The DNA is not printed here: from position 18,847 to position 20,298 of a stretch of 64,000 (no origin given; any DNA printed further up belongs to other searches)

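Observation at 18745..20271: Two divergent paralogs of an Rnl2-family ATP-dependent RNA ligase, with the Rnl2-type C-terminal domain, in a non-kinetoplastid eukaryote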

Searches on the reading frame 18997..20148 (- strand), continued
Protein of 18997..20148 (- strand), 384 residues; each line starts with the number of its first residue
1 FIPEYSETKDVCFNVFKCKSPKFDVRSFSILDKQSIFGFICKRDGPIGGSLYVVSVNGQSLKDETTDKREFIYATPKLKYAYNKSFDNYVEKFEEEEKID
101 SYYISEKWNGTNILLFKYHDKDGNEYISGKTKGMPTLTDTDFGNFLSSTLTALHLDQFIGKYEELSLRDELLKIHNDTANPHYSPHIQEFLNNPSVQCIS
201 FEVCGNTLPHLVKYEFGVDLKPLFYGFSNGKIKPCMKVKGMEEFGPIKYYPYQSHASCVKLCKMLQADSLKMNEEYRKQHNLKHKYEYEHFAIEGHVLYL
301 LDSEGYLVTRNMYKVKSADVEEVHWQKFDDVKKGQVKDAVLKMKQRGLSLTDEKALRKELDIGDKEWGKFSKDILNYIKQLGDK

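Call 45: search_solved_structures(query=A3, max_evalue=1, show_alignments=3)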
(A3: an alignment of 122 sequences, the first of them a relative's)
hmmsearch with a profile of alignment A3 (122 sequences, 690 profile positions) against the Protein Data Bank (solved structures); distinct sequences matched with E-value up to 1: 15.
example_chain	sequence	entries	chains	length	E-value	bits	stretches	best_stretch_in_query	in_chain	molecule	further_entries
9drz_A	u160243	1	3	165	9.5e-41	143.5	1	417-561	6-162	p-loop containing nucleoside triphosphatehydrolase protein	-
9d8a_A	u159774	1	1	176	1.4e-35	126.3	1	417-561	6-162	Rhizopus azygosporus Kinase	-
3u7g_A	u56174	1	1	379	4e-17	65.4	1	417-551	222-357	Bifunctional polynucleotide phosphatase/kinase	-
3u7e_B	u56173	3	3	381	4e-17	65.4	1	417-551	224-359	Bifunctional polynucleotide phosphatase/kinase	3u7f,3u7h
1yj5_A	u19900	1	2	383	4.1e-17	65.3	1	417-551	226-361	5' polynucleotide kinase-3' phosphatase catalytic domain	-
3zvl_A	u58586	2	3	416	4.8e-17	65.1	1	417-551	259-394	BIFUNCTIONAL POLYNUCLEOTIDE PHOSPHATASE/KINASE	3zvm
3zvn_A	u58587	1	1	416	4.9e-17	65.1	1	417-551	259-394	BIFUNCTIONAL POLYNUCLEOTIDE PHOSPHATASE/KINASE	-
4mde_A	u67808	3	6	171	5.3e-12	48.4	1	417-561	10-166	Metallophosphoesterase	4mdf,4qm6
4gp6_A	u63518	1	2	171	7e-12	48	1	417-561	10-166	Metallophosphoesterase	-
4gp7_A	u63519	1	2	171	7.7e-12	47.9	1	417-561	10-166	Metallophosphoesterase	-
4jst_A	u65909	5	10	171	8.7e-12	47.7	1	417-561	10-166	Metallophosphoesterase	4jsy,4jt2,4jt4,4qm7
1ly1_A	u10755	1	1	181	5.6e-05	25.2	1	417-514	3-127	polynucleotide kinase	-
1ltq_A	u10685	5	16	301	0.00022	23.3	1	417-514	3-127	POLYNUCLEOTIDE KINASE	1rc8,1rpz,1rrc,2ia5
1knq_A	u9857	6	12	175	0.017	17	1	417-563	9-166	Gluconate kinase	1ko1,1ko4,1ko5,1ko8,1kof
4eun_A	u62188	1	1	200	0.75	11.6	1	417-517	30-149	thermoresistant glucokinase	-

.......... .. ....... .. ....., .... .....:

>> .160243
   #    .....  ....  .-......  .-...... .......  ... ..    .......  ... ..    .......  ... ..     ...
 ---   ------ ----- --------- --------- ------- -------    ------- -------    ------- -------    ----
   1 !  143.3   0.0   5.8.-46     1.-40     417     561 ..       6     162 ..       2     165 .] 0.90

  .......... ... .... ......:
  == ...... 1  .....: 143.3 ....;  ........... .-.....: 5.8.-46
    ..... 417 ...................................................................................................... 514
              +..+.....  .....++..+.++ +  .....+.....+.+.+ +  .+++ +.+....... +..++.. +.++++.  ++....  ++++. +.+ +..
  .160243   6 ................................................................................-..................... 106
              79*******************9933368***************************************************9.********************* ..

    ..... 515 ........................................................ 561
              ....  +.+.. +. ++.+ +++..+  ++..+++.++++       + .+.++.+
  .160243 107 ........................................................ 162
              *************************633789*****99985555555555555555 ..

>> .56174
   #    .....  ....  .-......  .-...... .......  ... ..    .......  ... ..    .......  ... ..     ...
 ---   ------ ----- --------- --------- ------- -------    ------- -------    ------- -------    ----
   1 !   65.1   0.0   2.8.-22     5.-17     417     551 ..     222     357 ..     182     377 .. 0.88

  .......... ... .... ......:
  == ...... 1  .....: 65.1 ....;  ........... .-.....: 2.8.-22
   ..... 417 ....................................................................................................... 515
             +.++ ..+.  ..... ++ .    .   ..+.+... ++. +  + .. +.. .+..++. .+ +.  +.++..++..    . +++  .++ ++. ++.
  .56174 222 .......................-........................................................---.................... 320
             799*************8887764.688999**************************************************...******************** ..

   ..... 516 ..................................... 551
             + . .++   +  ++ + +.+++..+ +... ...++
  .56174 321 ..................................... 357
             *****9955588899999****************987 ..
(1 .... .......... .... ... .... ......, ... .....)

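Call 52: find_encoding_contigs(protein=P0012, flank=10000, max_places=3)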
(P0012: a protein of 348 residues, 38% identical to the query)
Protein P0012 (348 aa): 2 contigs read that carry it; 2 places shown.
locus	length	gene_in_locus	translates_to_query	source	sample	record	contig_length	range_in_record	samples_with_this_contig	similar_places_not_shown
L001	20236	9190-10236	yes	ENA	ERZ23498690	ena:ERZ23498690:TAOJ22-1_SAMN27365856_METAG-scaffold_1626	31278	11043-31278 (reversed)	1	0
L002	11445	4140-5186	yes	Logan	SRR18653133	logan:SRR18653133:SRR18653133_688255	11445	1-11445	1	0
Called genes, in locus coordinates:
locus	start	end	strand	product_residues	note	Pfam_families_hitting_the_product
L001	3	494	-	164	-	?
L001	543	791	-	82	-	-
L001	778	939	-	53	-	-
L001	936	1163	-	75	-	-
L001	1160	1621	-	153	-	PF01981:PTH2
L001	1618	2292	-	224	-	-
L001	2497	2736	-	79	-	-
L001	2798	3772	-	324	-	-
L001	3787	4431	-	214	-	-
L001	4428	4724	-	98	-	-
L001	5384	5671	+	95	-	-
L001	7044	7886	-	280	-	-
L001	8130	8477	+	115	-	-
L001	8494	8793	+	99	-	-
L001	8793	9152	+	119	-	-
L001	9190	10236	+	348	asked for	-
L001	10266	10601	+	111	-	-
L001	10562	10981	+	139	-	-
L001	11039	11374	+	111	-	-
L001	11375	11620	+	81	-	-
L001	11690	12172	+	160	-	-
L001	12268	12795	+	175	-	PF10263:SprT-like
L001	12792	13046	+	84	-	PF01541:GIY-YIG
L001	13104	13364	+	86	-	-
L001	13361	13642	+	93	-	-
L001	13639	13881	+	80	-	-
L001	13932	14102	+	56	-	-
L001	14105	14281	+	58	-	-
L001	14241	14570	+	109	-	-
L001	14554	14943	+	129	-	-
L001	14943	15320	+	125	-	-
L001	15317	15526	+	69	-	-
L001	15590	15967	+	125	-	-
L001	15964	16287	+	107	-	-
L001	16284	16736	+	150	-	-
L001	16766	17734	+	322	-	PF28363:DUF8385 (weak)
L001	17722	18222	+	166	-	-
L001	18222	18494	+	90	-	-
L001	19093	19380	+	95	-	-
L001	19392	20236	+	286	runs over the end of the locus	-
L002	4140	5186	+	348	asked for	-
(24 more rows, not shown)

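Call 53: search_dna_similar(query=P0012, collection=phages, mode=protein, max_evalue=0.001, max_rows=30)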
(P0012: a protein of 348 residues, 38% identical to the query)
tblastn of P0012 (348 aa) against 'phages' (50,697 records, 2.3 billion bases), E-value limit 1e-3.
No match.

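Call 54: search_dna_similar(query=P0118, collection=phages, mode=protein, max_evalue=0.001, max_rows=30)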
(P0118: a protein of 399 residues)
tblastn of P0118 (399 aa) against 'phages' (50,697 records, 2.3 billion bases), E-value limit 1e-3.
No match.

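Call 55: find_related_loci(query=A2, collection=viral_contigs, flank=8000)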
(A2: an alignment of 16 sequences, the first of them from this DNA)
Query A2 (384 aa) in viral_contigs; peptide patterns used: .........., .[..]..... (x = any residue, [..] = any of these).
27 stretches matched a pattern; 2 encode a relative of the query (tblastn E <= 1e-3); 2 distinct loci.
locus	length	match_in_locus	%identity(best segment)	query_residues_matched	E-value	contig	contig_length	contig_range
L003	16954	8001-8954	39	20-380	2e-73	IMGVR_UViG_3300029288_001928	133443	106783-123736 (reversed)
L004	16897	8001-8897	38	36-375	7e-66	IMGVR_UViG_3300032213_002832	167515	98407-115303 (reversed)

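Call 58: search_protein_families(library=pfam, proteins=[L003:4439-5161:-, L003:5530-6549:+, L003:6995-7870:+, L003:7965-8972:+, L003:9018-10055:+, L003:10052-10609:+, L003:10793-11926:+, L003:11923-12558:+, L003:13280-14446:+, L003:14456-16126:+], max_evalue=0.001)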
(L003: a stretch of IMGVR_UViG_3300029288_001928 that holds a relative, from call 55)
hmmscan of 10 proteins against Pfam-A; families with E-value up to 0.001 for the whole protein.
L003:4439-5161:- (240 aa): 1 family
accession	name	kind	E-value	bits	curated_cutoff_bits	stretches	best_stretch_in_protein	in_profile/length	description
PF01555.25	N6_N4_Mtase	-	3.1e-33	116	26.7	1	21-236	1-220/221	DNA methylase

L003:5530-6549:+ (339 aa): 1 family
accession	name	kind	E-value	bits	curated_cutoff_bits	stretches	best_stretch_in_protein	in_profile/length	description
PF09414.15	RNA_ligase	-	2.3e-24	86.9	27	1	163-313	1-171/171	RNA ligase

L003:6995-7870:+ (291 aa): 1 family
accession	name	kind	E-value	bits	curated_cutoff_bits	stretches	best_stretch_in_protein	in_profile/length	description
PF19835.5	SegE_GIY-YIG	-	0.00051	20.7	25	1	30-73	60-103/123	Putative endonuclease segE, GIY-YIG domain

L003:7965-8972:+ (335 aa): 0 families

L003:9018-10055:+ (345 aa): 1 family
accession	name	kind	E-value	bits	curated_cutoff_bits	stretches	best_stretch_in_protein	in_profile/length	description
PF09414.15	RNA_ligase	-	8.8e-11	42.7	27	1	48-240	3-171/171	RNA ligase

L003:10052-10609:+ (185 aa): 0 families

L003:10793-11926:+ (377 aa): 1 family
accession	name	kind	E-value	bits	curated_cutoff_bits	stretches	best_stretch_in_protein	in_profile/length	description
PF13186.11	SPASM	-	6e-06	26.9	21.5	1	292-350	1-66/67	Iron-sulfur cluster-binding domain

L003:11923-12558:+ (211 aa): 0 families

L003:13280-14446:+ (388 aa): 2 families
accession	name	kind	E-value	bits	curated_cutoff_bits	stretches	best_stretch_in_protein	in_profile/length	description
PF04095.22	NAPRTase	-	1.3e-67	228.5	20.8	1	164-382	2-234/239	Nicotinate phosphoribosyltransferase (NAPRTase) family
PF17767.7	NAPRTase_N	-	2.7e-34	118.6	32.6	1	8-127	1-125/125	Nicotinate phosphoribosyltransferase (NAPRTase) N-terminal domain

L003:14456-16126:+ (556 aa): 2 families
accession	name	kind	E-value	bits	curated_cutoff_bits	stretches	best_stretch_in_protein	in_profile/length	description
PF02540.23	NAD_synthase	-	1.2e-62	211.7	21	1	287-534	7-242/242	NAD synthase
PF00795.27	CN_hydrolase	-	1.8e-19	70.5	23.2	1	2-236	1-224/256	Carbon-nitrogen hydrolase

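Call 60: find_related_loci(query=A4, collection=genome_contigs, flank=6000)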
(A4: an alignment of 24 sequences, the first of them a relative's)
Query A4 (399 aa) in genome_contigs; peptide patterns used: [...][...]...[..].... (x = any residue, [..] = any of these).
94 stretches matched a pattern; 80 encode a relative of the query (tblastn E <= 1e-3); 80 distinct loci.
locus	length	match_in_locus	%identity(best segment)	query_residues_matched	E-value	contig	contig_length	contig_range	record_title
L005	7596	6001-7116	42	4-394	7e-88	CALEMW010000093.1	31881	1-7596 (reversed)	MAG TPA_asm: uncultured bacterium isolate ERR2206774_bin.11_CONCOCT_v1.1_MAG genome assembly, contig: ERZ889078.622, who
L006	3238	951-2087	38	4-394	2e-75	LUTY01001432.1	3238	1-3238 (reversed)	Candidatus Thiomargarita nelsonii strain THI036 THI242, whole genome shotgun sequence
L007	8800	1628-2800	37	1-395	4e-73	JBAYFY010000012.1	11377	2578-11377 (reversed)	MAG: Candidatus Buchananbacteria bacterium isolate SO_2016_GW1_112 scaffold10256_OW334_2016, whole genome shotgun sequen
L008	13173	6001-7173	35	6-395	4e-71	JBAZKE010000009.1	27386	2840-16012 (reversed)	MAG: Patescibacteria group bacterium isolate SO_2017_LW4_136 scaffold_3704_c1_LW137-91_2017, whole genome shotgun sequen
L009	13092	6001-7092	38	6-389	1e-70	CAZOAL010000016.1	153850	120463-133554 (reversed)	MAG TPA_asm: uncultured bacterium isolate SRP119689_co1_304 genome assembly, contig: NODE_67_length_153850_cov_26.512845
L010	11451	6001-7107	38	6-389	9e-70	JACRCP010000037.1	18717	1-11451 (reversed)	MAG: Deltaproteobacteria bacterium isolate NC_groundwater_1649_Pr3_B-0.1um_64_26 SR-2_scaffold_141_335986, whole genome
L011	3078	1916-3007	37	6-389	1e-69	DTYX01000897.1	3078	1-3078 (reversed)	MAG TPA_asm: Candidatus Poribacteria bacterium isolate UWMA-0232 k99_3098055, whole genome shotgun sequence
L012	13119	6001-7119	36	6-393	2e-68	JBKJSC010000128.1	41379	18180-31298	MAG: Limisphaerales bacterium isolate ant_bin.560 k117_5164010, whole genome shotgun sequence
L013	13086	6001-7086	36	6-387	6e-67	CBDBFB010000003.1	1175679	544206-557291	MAG: uncultured Candidatus Binatia bacterium isolate 1f458a18-970d-4e2d-a946-a0f588cd1ee1 genome assembly, contig: conti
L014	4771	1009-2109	37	4-389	5e-67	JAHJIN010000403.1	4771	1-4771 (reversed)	MAG: Chloroflexota bacterium isolate Modern_marine_rock_biofilm.mb.101 Modern_marine_roc.mb.101_k141_559322, whole genom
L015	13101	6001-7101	38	2-389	8e-67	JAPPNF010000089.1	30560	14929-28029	MAG: Deltaproteobacteria bacterium isolate RHO3_bin_65 NODE_2762_length_30560_cov_191.015997, whole genome shotgun seque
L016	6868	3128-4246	37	6-393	5e-67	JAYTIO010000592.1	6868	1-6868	MAG: Pedosphaera sp. isolate GFS_2771 GFS_2771_591, whole genome shotgun sequence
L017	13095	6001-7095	37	5-389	1e-66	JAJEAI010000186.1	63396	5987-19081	MAG: Candidatus Binatia bacterium isolate jk18x7bins.45 k141_1866373, whole genome shotgun sequence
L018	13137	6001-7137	36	6-399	3e-66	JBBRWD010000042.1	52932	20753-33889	MAG: Limisphaerales bacterium isolate La4_concoct.005 La4_concoct.005_K_712437_L_52932_cov_58.2385, whole genome shotgun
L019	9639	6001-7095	36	6-389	2e-66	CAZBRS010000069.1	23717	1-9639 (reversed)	MAG TPA_asm: uncultured Myxococcales bacterium isolate SRP272421_co2_345 genome assembly, contig: NODE_5637_length_23717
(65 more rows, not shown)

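Call 71: search_solved_structures(query=A4, max_evalue=10, show_alignments=4)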
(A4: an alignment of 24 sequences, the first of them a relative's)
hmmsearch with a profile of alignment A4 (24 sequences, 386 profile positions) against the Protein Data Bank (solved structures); distinct sequences matched with E-value up to 10: 2.
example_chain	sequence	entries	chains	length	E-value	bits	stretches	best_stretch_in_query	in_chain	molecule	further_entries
3pg0_A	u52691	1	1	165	0.00033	23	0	92-114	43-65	ThreeFoil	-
2ggf_A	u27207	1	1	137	0.85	11.8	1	282-350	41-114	Programmed cell death 4, isoform 1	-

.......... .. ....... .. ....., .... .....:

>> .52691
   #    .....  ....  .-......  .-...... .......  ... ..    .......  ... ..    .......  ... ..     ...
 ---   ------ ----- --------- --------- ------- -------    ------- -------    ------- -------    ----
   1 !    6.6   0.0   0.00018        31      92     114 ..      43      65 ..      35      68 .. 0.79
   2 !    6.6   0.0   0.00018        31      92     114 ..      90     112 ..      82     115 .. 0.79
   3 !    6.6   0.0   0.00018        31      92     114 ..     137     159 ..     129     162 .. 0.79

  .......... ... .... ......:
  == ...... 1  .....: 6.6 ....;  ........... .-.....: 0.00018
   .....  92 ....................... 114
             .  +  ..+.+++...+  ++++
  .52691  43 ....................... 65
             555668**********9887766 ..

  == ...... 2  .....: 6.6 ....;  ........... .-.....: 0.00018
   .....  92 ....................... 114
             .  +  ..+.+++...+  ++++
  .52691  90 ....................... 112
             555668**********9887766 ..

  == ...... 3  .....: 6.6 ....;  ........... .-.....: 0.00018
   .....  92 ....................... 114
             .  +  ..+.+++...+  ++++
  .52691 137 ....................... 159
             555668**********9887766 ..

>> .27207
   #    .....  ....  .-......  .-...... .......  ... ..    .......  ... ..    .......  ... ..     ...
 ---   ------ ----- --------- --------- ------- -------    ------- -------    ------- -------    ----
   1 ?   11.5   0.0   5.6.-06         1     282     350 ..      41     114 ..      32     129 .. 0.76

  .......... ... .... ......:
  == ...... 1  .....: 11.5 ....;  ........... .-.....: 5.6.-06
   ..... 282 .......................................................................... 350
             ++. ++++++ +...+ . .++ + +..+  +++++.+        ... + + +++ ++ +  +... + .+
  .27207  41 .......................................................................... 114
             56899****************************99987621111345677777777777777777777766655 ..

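Call 79: search_protein_families(library=phrogs, proteins=[P0001, P0019, P0012, P0009, P0118, L003:7965-8972:+], max_evalue=0.01)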
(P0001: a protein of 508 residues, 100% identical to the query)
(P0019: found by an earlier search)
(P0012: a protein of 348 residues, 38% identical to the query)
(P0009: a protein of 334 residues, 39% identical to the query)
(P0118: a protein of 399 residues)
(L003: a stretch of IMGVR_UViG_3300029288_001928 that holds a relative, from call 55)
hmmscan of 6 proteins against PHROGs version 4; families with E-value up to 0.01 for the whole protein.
P0001 (508 aa): 0 families

P0019 (420 aa): 0 families

P0012 (348 aa): 0 families

P0009 (334 aa): 0 families

P0118 (399 aa): 0 families

L003:7965-8972:+ (335 aa): 0 families
